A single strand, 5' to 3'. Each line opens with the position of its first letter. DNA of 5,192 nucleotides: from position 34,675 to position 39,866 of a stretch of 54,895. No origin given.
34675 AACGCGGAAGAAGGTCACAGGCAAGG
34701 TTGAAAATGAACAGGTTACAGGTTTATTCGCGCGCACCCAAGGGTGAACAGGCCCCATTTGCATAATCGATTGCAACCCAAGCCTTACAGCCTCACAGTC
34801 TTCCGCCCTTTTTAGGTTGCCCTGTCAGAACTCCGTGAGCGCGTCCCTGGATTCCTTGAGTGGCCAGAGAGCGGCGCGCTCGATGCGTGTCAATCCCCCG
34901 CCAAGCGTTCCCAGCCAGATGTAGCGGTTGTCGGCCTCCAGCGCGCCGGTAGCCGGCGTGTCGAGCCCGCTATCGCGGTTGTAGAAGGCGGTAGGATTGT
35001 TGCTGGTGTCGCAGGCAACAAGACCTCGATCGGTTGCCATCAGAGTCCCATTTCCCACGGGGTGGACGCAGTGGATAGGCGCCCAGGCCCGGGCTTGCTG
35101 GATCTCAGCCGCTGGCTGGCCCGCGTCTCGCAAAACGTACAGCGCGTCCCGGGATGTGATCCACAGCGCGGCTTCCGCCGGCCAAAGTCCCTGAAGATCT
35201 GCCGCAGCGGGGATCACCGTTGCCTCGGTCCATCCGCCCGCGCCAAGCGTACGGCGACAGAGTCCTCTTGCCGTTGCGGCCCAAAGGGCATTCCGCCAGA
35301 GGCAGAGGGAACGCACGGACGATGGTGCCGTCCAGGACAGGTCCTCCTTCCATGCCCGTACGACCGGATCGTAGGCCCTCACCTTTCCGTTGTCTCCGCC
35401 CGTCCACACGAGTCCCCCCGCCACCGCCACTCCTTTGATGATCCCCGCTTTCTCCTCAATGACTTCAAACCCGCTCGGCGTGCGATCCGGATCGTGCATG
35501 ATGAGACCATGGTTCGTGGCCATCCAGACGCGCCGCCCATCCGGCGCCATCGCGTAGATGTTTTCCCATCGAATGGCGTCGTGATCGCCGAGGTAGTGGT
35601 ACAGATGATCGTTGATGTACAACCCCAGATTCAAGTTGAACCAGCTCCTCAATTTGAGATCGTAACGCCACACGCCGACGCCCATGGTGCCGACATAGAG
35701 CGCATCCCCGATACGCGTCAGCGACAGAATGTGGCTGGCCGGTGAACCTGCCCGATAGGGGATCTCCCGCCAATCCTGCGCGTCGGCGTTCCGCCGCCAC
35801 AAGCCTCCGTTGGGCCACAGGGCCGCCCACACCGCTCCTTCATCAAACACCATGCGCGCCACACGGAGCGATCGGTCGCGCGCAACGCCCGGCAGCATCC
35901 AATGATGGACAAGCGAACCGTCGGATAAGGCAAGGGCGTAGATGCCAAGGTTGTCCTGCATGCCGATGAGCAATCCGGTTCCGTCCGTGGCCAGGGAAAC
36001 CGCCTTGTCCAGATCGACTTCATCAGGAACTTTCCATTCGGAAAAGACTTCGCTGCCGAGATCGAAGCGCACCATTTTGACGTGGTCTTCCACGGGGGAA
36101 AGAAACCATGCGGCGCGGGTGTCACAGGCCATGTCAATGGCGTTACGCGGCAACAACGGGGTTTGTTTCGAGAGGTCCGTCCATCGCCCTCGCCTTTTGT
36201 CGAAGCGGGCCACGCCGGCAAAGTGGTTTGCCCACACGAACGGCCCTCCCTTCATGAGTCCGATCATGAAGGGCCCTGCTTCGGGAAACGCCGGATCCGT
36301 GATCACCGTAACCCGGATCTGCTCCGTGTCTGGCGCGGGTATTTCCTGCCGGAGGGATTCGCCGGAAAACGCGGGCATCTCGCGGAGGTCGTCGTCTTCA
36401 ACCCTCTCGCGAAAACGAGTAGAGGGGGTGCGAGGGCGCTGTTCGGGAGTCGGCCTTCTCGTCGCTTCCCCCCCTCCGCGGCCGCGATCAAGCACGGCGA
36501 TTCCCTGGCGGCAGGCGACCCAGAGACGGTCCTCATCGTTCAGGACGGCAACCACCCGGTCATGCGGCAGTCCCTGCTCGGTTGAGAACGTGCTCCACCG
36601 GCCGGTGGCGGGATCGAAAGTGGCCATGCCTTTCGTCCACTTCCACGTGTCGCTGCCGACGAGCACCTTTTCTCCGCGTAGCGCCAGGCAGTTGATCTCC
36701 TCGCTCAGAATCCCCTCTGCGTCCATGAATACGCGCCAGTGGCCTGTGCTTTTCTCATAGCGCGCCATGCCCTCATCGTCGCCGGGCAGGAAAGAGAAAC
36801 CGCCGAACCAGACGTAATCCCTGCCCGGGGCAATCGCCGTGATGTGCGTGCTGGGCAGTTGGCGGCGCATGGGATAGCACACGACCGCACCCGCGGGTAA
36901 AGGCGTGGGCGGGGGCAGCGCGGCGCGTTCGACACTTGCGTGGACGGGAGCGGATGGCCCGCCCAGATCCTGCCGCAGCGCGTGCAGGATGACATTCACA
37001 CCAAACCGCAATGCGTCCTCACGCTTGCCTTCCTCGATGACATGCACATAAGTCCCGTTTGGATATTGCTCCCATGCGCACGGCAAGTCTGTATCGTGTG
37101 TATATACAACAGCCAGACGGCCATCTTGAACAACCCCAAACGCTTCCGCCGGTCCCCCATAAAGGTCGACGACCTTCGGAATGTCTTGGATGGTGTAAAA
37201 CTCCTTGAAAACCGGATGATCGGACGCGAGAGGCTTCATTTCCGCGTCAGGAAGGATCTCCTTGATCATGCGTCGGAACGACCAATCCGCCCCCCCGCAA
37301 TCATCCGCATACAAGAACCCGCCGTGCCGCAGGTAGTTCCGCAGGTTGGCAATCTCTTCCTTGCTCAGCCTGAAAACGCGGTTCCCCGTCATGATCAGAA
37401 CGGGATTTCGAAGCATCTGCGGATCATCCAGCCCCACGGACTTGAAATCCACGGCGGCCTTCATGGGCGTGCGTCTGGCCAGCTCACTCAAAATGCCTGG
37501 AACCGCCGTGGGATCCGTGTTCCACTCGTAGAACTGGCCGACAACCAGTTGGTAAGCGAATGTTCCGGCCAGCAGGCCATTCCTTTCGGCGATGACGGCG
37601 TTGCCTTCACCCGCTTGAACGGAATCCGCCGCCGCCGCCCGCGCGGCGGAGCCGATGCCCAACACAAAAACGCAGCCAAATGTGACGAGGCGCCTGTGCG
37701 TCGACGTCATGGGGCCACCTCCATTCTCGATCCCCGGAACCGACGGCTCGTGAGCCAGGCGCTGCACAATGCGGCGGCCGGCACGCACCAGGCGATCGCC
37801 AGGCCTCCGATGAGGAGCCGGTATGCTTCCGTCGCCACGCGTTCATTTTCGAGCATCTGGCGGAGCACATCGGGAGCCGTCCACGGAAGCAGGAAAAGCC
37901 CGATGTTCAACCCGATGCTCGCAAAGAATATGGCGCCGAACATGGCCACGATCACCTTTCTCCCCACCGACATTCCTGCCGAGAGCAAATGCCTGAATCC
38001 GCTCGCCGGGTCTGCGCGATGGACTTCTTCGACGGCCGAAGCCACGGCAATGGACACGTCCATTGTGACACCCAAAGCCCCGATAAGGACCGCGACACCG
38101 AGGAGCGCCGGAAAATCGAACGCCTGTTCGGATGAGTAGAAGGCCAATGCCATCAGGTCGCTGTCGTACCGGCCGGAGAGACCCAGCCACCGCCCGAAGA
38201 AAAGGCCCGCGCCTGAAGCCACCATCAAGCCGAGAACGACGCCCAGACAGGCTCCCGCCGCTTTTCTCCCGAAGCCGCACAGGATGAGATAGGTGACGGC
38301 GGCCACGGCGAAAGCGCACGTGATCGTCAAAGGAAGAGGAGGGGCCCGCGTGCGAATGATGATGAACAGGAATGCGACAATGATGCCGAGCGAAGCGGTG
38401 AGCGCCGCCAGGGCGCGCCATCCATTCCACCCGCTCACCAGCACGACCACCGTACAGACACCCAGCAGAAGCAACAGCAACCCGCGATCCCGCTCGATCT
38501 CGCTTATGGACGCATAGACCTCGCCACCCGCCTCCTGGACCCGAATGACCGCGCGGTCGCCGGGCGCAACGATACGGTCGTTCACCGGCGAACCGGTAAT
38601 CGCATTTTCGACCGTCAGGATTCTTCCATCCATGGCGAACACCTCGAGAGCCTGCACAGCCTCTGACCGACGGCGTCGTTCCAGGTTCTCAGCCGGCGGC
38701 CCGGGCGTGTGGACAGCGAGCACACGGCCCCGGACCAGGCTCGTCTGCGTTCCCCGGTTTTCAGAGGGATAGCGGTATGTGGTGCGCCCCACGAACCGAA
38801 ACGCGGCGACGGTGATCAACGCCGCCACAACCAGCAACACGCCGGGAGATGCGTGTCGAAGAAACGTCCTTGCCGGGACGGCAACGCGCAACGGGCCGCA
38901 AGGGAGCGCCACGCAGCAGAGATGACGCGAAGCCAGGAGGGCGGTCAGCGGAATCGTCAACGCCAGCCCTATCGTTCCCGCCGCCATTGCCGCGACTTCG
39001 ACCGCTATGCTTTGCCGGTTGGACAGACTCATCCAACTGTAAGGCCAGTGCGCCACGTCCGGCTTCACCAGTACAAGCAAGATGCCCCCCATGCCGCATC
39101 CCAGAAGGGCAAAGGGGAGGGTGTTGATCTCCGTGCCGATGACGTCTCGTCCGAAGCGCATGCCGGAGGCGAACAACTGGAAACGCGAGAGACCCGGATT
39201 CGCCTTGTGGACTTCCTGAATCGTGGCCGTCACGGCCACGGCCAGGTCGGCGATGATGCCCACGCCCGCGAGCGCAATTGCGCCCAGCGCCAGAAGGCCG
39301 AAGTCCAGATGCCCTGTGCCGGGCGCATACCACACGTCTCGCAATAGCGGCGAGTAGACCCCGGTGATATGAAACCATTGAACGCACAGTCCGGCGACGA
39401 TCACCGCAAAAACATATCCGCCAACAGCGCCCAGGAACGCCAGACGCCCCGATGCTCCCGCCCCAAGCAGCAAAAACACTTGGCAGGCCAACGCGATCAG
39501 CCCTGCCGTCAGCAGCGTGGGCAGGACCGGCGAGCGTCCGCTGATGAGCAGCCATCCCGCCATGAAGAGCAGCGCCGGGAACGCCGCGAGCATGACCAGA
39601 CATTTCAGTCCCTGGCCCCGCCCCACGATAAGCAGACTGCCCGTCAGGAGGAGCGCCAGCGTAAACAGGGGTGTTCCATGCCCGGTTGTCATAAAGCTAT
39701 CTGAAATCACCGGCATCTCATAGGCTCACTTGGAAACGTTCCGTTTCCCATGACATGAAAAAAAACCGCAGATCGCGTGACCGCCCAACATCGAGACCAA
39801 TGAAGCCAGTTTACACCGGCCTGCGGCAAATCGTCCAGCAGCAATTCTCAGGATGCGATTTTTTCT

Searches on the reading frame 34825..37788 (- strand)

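Call 12: search_protein_families(library=pfam, proteins=[window:34825-37788:-], max_evalue=0.001)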
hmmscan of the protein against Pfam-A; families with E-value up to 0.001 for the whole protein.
window:34825-37788:- (987 aa): 2 families
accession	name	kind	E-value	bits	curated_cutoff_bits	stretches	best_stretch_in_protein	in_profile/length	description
PF13709.12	DUF4159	-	3.1e-45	154.6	25.9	1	88-271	11-202/202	Domain of unknown function (DUF4159)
PF07494.17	Reg_prop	-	9.5e-07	28.7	20.4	0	406-427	1-23/24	Two component regulator propeller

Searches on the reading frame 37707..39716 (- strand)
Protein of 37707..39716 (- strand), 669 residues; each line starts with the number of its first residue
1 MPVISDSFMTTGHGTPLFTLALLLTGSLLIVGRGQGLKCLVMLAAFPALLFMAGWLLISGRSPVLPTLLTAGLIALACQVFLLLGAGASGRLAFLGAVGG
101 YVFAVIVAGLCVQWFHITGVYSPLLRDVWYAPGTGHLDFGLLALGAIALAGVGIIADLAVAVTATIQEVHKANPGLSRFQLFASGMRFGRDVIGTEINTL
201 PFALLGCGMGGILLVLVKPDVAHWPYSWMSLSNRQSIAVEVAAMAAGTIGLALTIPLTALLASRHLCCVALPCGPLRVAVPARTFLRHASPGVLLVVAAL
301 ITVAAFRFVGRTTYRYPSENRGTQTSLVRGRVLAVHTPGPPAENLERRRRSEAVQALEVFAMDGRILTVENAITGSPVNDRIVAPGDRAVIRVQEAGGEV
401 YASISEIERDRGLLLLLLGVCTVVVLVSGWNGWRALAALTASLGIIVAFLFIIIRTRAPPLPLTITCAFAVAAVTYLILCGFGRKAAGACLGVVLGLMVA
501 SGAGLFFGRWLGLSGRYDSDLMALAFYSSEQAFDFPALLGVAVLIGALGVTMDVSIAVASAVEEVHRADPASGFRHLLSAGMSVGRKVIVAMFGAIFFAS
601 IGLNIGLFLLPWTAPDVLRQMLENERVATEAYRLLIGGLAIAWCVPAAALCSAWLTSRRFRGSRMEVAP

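Call 12: search_protein_families(library=pfam, proteins=[window:37707-39716:-], max_evalue=0.001)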
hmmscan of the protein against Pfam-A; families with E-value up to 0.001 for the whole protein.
window:37707-39716:- (669 aa): 1 family
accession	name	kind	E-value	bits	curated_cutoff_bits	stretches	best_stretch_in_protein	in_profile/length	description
PF07907.16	YibE_F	-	1.6e-89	300.1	27.2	2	414-654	2-241/241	YibE/F-like protein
